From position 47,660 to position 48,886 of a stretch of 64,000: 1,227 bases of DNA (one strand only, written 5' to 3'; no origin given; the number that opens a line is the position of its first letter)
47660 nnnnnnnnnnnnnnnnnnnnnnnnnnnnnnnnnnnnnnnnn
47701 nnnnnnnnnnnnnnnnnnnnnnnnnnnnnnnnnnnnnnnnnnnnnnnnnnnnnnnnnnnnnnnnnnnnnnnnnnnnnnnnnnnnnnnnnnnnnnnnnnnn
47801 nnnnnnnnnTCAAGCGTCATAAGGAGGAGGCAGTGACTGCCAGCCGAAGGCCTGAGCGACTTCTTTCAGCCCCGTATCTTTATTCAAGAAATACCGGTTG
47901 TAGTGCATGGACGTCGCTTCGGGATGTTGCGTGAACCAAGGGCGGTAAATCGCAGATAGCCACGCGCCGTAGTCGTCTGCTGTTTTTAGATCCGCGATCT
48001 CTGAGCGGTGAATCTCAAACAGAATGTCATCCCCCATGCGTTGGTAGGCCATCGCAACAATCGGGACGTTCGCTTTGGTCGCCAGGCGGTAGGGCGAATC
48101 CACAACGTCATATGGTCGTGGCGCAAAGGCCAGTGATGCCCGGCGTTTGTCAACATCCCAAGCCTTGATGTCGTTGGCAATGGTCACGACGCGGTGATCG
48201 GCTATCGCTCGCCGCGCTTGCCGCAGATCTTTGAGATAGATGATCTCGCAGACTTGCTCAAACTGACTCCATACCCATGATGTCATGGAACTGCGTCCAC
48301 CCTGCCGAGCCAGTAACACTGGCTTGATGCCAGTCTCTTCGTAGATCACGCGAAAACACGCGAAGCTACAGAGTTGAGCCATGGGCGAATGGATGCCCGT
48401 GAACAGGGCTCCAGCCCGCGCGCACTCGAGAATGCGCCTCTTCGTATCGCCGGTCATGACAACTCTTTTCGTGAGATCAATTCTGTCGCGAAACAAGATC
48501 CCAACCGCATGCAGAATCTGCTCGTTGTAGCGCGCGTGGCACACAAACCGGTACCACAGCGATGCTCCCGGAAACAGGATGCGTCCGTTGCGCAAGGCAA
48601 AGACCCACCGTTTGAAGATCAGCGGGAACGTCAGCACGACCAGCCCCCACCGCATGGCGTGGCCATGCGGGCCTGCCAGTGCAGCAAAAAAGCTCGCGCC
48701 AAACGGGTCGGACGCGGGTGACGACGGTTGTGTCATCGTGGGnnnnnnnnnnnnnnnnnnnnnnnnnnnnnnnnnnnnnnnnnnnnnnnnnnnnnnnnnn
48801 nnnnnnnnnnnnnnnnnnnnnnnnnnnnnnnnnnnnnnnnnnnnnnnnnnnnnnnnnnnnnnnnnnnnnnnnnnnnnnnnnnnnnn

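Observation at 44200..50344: Six-gene convergent cluster for a possible acylated and methylated glycoconjugate, between ilvE and miaA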

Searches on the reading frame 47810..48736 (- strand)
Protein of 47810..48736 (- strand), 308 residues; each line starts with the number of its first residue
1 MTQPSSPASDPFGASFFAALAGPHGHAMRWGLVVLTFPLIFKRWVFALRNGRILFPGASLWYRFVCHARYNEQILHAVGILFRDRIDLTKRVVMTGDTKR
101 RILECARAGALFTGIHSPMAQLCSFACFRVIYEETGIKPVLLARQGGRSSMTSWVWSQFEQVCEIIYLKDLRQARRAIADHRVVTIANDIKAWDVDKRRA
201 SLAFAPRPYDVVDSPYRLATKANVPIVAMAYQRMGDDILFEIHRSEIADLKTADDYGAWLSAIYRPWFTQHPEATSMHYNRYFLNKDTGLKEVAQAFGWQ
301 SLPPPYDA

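Call 3: search_protein_families(library=pfam, proteins=[window:47810-48736:-], max_evalue=0.01)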
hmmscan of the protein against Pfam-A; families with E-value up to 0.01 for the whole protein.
window:47810-48736:- (308 aa): 0 families

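Call 4: search_protein_families(library=ncbifam, proteins=[window:47810-48736:-], max_evalue=0.01)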
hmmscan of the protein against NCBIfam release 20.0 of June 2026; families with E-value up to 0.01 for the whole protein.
window:47810-48736:- (308 aa): 0 families

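Call 8: search_solved_structures(query=window:47810-48736:-, max_evalue=10)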
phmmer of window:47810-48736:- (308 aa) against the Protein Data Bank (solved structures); distinct sequences matched with E-value up to 10: 2.
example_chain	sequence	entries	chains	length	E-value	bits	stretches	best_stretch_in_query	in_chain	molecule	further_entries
1dbp_A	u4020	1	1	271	0.35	13.5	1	202-258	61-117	D-RIBOSE-BINDING PROTEIN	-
3exq_A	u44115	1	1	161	0.7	12.5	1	105-138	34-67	NUDIX family hydrolase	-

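Call 15: find_homologous_proteins(query=window:47810-48736:-)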
Query window:47810-48736:- (308 aa): 1 proteins with E <= 0.001 among 2770 candidates.
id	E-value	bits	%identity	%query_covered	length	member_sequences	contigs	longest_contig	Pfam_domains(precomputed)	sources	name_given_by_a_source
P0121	2.4e-211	719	100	100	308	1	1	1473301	-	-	-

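Call 25: search_protein_representatives(protein=window:47810-48736:-)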
Query: 308 residues. Proteins with E-value up to 0.001 (for the whole library): 2; up to 1e-10: 1; up to 1e-30: 1. The best 2 are listed.
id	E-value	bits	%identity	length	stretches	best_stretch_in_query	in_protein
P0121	7.7e-212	718.7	100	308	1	1-308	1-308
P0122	3.0e-04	36.8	34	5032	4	213-259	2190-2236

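Call 26: predict_structure(protein=window:47810-48736:-)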
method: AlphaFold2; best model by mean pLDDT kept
length: 308 residues; sequences in the alignment: 1
mean_pLDDT: 36.0   pTM: 0.25
mean pLDDT of the five models: 36.0, 34.9, 34.5, 33.0, 30.3
residues with pLDDT >= 90: 0; 70-90: 0; 50-70: 12; < 50: 296
segments of 3 or more residues with pLDDT < 50: 1-102, 105-125, 130-172, 174-268, 270-294, 296-298, 302-308
pLDDT, mean of each block of 10 residues (from residue 1): 31 36 35 41 34 31 35 30 28 39 47 38 49 43 28 39 46 46 26 22 23 28 25 29 32 42 47 38 38 48 44
secondary structure, 60 per line:
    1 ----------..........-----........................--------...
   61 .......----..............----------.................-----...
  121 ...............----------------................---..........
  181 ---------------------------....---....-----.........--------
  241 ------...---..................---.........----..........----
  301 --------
elements in order: H11-20 H26-49 H58-67 H72-85 H96-112 H118-135 H152-167 H171-180 H208-211 H215-218 H224-232 H253-270 H274-282 H287-296

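Call 27: search_protein_families(library=pfam, proteins=[window:47810-48736:-], max_evalue=10)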
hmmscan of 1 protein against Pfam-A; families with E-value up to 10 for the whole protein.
window:47810-48736:- (308 aa): 0 families
